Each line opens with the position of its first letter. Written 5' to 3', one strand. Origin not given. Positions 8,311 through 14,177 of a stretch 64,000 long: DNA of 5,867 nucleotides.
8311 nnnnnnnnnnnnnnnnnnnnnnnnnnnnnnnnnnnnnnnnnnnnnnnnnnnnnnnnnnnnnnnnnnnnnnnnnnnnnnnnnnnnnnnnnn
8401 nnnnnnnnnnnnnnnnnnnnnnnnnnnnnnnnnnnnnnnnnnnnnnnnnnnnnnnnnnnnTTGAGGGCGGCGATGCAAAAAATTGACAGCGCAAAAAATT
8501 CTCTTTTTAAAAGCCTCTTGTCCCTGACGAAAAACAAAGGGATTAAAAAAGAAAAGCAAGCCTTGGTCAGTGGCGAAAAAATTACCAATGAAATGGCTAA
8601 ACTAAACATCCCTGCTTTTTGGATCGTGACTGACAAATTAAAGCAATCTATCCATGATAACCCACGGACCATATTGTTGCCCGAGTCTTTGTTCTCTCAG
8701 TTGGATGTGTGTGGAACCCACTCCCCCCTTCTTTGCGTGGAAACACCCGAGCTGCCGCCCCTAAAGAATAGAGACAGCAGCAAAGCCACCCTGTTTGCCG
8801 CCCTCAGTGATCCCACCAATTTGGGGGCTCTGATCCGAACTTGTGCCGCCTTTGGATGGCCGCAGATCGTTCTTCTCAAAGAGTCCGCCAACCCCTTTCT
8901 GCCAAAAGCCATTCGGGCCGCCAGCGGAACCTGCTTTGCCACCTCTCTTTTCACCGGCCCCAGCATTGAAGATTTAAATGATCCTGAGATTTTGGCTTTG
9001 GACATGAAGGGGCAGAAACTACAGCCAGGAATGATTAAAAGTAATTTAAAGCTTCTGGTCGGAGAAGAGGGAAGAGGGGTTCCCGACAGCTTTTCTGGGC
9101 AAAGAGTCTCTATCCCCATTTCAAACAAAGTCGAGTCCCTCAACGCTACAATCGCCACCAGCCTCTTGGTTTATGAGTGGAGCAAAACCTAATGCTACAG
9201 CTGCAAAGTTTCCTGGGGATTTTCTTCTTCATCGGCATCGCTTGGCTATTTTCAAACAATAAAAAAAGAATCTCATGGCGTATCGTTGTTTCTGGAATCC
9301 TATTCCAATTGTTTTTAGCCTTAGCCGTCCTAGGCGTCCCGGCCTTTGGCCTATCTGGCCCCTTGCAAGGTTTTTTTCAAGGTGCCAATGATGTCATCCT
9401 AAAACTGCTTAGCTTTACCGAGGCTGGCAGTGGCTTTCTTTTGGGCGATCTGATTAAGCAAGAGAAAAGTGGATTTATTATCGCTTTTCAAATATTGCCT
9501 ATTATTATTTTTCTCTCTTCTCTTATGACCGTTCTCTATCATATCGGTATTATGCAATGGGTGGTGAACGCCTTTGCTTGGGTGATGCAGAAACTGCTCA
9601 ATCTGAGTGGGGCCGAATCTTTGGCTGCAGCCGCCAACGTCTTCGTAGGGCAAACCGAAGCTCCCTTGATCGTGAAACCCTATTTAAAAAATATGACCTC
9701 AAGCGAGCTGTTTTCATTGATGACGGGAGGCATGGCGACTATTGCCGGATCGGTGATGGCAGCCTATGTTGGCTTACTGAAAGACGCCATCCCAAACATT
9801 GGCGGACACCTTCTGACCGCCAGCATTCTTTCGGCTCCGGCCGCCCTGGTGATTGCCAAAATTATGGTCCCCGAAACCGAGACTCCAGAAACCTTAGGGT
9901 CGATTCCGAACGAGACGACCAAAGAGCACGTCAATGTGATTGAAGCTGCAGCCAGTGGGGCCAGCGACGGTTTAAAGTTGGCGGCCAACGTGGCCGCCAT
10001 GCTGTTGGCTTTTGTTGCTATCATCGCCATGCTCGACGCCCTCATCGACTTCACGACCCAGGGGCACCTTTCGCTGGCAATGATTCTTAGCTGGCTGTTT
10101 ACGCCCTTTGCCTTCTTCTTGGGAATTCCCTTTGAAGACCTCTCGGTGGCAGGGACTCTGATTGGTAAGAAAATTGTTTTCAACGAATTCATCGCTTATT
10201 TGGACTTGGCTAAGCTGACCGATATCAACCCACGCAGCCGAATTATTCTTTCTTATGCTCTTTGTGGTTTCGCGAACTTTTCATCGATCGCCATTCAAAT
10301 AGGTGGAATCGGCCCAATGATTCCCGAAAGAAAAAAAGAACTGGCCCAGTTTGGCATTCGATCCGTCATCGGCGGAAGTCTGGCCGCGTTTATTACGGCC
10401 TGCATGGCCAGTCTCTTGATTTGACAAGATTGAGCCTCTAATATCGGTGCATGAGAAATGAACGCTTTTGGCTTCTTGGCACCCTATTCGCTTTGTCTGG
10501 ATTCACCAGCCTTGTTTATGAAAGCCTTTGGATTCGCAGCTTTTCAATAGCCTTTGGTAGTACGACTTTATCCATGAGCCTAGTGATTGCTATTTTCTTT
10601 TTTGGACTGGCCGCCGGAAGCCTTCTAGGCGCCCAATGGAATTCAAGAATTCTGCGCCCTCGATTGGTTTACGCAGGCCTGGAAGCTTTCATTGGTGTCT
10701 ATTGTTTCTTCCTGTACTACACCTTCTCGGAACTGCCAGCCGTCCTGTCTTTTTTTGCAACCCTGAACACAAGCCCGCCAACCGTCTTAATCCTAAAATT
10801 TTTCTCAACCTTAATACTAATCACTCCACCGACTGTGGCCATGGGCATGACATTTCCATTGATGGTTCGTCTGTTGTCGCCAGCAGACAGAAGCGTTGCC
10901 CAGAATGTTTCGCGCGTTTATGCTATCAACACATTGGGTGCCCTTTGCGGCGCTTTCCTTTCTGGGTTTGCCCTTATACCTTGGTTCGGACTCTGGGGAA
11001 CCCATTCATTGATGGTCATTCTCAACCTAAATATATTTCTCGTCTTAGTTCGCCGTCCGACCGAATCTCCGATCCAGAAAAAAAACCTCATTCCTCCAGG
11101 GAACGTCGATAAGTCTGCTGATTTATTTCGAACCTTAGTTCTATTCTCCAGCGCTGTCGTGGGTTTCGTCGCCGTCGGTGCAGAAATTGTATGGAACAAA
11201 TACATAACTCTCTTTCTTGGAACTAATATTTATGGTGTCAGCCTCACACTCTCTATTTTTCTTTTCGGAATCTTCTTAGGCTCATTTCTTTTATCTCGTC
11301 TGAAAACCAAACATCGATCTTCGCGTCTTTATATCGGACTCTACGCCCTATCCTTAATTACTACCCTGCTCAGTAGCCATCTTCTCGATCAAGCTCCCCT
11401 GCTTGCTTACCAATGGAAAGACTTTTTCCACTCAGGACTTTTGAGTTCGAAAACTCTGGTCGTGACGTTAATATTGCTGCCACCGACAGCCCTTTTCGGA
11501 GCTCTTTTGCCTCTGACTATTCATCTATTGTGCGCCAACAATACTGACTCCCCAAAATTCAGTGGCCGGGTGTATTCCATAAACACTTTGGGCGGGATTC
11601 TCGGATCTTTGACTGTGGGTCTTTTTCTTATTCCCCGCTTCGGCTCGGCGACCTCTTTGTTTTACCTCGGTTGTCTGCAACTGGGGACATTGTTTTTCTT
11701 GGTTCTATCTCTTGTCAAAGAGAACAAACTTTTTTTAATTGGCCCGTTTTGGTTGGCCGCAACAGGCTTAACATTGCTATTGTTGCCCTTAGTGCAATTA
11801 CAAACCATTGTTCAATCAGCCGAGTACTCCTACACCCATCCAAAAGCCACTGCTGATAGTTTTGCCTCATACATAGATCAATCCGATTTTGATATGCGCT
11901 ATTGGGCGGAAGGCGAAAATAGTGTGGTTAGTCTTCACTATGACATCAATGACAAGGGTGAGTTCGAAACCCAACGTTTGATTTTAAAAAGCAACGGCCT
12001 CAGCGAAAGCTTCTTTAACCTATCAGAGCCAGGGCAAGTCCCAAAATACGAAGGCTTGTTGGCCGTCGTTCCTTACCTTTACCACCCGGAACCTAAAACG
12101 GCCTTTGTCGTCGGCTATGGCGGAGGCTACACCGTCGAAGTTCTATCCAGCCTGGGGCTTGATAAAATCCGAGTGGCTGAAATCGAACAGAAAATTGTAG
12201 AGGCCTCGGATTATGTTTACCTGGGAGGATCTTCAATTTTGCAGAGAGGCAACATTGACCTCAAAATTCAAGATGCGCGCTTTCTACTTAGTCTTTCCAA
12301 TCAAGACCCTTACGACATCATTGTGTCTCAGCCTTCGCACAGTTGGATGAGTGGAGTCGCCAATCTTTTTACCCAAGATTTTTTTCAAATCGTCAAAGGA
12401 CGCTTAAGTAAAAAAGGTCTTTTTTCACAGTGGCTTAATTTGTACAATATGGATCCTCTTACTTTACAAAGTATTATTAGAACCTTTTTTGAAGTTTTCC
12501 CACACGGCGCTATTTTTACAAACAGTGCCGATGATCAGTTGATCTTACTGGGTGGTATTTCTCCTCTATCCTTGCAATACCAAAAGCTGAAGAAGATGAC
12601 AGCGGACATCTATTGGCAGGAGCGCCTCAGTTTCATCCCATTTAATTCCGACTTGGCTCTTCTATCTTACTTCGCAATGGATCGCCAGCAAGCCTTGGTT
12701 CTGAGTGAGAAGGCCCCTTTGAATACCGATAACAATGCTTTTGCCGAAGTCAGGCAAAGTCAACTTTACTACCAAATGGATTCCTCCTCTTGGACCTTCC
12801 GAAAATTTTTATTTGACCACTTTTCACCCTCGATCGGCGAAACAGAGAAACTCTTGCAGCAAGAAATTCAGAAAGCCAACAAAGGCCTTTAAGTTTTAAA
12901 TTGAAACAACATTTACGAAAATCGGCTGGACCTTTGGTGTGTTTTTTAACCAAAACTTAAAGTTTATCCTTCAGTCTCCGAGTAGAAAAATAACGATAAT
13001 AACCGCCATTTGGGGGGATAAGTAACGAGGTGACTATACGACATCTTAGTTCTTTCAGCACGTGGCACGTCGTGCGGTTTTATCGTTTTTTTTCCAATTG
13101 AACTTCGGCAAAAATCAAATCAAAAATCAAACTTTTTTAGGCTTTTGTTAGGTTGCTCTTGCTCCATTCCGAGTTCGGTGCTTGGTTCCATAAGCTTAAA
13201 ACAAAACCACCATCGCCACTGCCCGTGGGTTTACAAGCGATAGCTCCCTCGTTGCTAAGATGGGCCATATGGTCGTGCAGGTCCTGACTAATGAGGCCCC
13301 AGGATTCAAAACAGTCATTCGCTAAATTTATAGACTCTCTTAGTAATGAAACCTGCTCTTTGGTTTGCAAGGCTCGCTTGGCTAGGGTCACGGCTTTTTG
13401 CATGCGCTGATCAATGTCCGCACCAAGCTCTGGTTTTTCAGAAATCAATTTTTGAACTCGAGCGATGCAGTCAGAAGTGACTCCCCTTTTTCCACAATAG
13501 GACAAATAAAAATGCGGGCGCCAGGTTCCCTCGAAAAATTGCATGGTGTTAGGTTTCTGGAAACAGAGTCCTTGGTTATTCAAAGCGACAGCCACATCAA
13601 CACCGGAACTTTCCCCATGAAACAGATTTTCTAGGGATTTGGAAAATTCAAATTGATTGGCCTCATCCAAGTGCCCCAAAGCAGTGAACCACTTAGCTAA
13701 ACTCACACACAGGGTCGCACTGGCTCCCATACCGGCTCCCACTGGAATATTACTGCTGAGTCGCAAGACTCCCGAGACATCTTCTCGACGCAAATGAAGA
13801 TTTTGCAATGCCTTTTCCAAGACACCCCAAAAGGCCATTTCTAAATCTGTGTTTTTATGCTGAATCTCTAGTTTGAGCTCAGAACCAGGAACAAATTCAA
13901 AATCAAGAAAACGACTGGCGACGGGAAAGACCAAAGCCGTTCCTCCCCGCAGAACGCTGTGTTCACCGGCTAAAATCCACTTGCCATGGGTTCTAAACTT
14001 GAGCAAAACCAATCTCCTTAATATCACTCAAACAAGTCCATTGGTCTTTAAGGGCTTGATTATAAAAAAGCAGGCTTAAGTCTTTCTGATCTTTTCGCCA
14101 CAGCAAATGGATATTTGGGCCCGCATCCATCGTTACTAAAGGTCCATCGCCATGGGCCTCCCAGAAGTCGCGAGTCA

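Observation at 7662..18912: The conserved thrS-infC-rpmI-rplT / pheS-pheT-ihfA cluster is split by an ~11-kb block carrying the mevalonate operon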

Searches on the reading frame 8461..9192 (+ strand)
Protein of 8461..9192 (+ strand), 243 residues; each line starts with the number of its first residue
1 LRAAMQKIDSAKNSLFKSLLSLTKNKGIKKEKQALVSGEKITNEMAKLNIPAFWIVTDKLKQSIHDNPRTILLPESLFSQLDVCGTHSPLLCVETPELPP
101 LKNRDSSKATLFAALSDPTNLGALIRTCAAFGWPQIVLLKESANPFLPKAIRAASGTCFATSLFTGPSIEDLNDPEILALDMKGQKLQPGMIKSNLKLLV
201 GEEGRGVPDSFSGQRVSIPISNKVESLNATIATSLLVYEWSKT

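Call 5: search_protein_families(library=ncbifam, proteins=[window:8461-9192:+])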
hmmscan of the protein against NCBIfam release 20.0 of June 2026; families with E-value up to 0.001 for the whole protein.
window:8461-9192:+ (243 aa): 6 families
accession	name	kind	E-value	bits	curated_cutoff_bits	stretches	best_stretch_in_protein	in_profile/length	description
TIGR00186.1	rRNA_methyl_3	equivalog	1.7e-18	67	160.15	1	107-242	93-238/240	23S rRNA (guanosine(2251)-2'-O)-methyltransferase RlmB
NF008117.0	PRK10864.1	equivalog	7.5e-11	41.8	267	1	115-241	204-339/344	tRNA/rRNA methyltransferase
TIGR00185.1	tRNA_yibK_trmL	equivalog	1.3e-07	31.6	190.6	1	118-242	12-146/154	tRNA (uridine(34)/cytosine(34)/5-carboxymethylaminomethyluridine(34)-2'-O)-methyltransferase TrmL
NF008386.0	PRK11181.1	equivalog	4.3e-06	26.1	366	1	112-240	100-238/244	23S rRNA (guanosine(2251)-2'-O)-methyltransferase RlmB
NF000477.1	NshR_TsnR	equivalog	3e-05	23.6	425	1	120-239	129-259/266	NshR/TsnR family 23S rRNA methyltransferase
NF008295.0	PRK11081.1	equivalog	0.0009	18.8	227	0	198-240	116-161/230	tRNA (guanosine(18)-2'-O)-methyltransferase TrmH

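Call 22: search_protein_families(library=pfam, proteins=[window:8461-9192:+])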
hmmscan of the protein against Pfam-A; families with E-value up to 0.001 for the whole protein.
window:8461-9192:+ (243 aa): 1 family
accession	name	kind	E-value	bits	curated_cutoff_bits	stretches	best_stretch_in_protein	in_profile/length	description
PF00588.24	SpoU_methylase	-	1.5e-20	74.2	29.7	1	114-238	8-142/142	SpoU rRNA Methylase family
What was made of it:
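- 8461..9192 (+): SpoU/TrmH-family RNA 2'-O-methyltransferase. PF00588 (call 22).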

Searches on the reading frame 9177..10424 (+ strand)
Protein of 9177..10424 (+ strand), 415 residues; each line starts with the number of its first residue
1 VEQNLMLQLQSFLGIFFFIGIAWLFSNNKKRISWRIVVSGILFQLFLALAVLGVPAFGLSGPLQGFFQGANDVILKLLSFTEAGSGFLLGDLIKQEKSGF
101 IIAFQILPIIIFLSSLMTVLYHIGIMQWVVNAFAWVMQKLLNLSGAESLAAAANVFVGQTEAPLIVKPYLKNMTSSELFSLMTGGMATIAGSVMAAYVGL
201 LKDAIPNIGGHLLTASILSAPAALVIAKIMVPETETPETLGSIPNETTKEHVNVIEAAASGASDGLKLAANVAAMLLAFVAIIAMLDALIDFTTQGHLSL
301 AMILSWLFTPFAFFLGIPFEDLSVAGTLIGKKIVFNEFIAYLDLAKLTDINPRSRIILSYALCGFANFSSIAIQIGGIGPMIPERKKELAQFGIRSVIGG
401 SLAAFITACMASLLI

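Call 5: search_protein_families(library=ncbifam, proteins=[window:9177-10424:+])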
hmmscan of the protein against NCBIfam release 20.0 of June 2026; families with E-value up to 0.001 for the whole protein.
window:9177-10424:+ (415 aa): 1 family
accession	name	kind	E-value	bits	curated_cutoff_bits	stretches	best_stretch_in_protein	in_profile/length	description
TIGR00804.1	nupC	subfamily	2.6e-123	412.1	442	1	9-413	1-400/401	NupC/NupG family nucleoside CNT transporter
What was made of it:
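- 9177..10424 (+): NupC-family nucleoside transporter. Cargo specific to this lineage. TIGR00804, 412 bits, below the 442 cut-off (call 5).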

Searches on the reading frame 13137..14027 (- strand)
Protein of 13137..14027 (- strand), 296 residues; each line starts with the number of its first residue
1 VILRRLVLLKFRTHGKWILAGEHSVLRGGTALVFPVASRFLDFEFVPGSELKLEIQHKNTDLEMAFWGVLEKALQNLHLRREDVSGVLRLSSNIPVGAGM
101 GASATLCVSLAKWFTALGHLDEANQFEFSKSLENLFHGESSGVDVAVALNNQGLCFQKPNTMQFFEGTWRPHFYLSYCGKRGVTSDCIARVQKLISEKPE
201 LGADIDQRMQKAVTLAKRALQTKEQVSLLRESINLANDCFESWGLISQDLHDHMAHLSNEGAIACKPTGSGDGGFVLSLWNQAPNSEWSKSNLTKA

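Call 4: search_protein_families(library=ncbifam, proteins=[window:13137-14027:-])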
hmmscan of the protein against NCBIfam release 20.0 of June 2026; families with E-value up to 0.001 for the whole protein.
window:13137-14027:- (296 aa): 6 families
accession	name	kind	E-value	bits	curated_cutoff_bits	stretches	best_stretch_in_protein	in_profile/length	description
TIGR00549.1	mevalon_kin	equivalog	3.5e-39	135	163.05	1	14-279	2-276/276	mevalonate kinase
NF003036.0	PRK03926.1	equivalog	1.6e-19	70.1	403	1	14-283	7-270/302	mevalonate kinase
NF040656.1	GHMP_GYDIA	hypoth_equivalog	3.2e-10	39.7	225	1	56-219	70-226/299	GYDIA family GHMP kinase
NF003006.0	PRK03817.1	equivalog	7.9e-05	21.8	443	0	79-143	80-147/352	galactokinase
NF003472.0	PRK05101.1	equivalog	8.2e-05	21.7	499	1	72-142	98-171/382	galactokinase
TIGR00131.1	gal_kin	equivalog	0.00051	19.1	226.65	0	72-134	95-161/388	galactokinase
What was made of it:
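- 13137..14027 (-): mvk, mevalonate kinase. The gene caller starts it at 14006 (289 aa). TIGR00549, 135 bits, below the 163 cut-off (call 4).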

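Call 22: search_protein_families(library=pfam, proteins=[window:13137-14027:-])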
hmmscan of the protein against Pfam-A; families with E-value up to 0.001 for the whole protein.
window:13137-14027:- (296 aa): 1 family
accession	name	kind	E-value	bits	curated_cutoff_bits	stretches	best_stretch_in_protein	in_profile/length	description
PF00288.32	GHMP_kinases_N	-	1.9e-10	41.3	22.3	1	78-149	15-84/87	GHMP kinases N terminal domain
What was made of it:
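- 13137..14027 (-): GHMP_kinases_N (call 22).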
